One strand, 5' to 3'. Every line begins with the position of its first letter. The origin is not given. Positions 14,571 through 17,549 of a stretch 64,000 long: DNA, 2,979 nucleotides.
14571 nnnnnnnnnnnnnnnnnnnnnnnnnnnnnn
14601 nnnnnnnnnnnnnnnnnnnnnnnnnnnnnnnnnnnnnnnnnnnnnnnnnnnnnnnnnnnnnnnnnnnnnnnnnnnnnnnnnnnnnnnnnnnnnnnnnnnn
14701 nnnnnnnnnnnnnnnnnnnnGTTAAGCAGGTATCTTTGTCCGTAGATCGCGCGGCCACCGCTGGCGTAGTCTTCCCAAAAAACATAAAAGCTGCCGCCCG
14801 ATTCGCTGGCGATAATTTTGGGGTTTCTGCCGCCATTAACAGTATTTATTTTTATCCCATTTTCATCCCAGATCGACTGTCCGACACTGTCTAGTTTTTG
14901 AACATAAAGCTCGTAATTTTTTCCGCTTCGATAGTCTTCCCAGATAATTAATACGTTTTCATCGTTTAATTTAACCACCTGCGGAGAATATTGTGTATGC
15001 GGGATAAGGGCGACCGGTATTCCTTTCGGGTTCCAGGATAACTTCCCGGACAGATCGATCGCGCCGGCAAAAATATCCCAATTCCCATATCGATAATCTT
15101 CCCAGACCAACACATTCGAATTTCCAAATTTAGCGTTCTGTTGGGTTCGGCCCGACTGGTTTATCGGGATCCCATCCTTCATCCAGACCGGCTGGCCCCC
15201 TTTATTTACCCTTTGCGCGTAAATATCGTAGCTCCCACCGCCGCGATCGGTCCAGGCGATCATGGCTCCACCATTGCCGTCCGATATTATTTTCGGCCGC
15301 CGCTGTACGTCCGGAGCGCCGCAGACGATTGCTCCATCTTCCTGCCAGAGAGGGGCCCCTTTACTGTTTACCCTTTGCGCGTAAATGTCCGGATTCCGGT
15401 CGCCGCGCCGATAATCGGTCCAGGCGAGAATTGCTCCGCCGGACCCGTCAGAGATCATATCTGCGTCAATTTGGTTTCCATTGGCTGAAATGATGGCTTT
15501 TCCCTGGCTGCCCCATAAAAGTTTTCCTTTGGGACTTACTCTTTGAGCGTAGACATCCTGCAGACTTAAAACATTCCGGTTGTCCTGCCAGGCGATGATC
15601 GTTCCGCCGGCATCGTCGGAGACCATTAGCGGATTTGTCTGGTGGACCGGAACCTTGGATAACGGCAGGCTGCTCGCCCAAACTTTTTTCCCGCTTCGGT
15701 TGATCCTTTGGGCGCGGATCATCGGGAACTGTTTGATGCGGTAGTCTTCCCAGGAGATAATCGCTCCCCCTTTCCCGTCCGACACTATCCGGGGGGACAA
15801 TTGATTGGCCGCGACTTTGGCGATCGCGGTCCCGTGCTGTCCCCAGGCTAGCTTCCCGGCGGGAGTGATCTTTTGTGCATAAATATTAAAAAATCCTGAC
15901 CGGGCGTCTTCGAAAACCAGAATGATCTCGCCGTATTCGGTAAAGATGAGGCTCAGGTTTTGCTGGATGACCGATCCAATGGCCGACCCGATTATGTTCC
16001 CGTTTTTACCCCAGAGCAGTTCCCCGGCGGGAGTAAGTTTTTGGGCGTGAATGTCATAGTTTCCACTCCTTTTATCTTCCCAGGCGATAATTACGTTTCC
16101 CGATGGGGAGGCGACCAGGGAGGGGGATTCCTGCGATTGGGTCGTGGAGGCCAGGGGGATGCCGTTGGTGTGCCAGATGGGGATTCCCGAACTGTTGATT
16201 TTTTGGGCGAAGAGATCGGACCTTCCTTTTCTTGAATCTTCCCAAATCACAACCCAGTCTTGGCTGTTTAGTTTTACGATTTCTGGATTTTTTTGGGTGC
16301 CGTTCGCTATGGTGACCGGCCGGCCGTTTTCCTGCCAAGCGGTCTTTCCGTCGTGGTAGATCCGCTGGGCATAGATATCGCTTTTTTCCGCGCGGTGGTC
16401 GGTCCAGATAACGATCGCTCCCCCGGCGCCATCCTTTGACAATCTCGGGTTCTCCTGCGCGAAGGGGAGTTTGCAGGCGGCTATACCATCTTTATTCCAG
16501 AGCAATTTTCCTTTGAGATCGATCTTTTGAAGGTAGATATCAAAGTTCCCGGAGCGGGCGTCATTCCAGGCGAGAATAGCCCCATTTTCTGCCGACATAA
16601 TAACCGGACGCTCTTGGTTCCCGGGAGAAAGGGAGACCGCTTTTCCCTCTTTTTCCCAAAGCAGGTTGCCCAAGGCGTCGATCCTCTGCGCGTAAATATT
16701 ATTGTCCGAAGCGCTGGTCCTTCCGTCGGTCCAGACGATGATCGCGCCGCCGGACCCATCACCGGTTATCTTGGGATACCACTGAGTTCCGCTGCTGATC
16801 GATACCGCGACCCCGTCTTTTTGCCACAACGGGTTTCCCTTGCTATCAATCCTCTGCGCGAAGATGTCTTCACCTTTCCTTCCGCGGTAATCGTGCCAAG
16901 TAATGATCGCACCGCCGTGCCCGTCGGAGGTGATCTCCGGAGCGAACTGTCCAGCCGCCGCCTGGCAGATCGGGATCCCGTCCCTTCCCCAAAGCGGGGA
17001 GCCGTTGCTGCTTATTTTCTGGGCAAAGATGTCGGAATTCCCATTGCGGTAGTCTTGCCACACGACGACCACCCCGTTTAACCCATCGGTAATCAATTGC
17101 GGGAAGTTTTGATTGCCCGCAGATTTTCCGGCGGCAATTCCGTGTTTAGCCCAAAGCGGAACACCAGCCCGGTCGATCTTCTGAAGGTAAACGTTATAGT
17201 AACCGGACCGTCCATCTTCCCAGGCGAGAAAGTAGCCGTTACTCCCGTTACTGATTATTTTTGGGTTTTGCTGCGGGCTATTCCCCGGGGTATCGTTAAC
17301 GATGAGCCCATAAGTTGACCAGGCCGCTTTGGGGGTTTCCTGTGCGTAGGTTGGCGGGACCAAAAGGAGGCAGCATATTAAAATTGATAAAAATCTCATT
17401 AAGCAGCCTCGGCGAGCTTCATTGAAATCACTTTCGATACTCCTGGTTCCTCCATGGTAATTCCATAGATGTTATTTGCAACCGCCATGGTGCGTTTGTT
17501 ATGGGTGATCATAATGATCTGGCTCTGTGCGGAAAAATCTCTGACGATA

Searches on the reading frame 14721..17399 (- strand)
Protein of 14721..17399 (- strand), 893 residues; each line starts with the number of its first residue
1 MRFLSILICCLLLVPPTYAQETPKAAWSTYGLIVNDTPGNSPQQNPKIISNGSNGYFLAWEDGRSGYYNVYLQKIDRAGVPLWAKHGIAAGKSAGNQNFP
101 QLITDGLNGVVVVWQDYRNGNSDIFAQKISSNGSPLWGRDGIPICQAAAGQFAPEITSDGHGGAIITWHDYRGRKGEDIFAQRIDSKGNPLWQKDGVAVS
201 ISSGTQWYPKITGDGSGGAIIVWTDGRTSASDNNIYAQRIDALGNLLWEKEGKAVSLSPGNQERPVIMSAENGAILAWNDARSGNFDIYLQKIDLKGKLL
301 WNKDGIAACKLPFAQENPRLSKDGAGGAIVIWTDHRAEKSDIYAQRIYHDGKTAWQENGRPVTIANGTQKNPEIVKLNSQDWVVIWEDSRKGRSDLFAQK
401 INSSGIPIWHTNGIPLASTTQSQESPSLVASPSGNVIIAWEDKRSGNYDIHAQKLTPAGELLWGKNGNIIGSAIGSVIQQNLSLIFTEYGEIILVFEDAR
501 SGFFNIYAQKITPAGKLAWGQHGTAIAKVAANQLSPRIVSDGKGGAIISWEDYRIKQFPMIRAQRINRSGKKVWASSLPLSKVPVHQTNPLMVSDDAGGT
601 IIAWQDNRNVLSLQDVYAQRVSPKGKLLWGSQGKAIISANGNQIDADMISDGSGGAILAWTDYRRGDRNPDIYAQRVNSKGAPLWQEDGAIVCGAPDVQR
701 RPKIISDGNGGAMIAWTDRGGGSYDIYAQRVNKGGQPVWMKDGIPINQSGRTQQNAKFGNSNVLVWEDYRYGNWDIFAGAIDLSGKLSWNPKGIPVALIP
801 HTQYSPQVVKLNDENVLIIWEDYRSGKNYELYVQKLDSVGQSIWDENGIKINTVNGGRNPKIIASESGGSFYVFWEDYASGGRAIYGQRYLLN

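Call 3: search_protein_families(library=pfam, proteins=[window:14721-17399:-], max_evalue=0.1)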
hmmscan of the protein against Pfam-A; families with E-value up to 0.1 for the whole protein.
window:14721-17399:- (893 aa): 4 families
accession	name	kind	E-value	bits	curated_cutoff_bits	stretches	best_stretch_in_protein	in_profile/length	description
PF07372.17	DUF1491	-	1.6e-05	25.6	25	0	325-366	30-71/104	Protein of unknown function (DUF1491)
PF04616.20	Glyco_hydro_43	-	0.0016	18.3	32.2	1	629-688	107-166/288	Glycosyl hydrolases family 43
PF18505.6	DUF5619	-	0.003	18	25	0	655-679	33-57/85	Domain of unknown function (DUF5619)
PF22252.2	PNGase_F-II_N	-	0.074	13.1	27.6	0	400-455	100-146/173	N-glycanase peptide, N-terminal domain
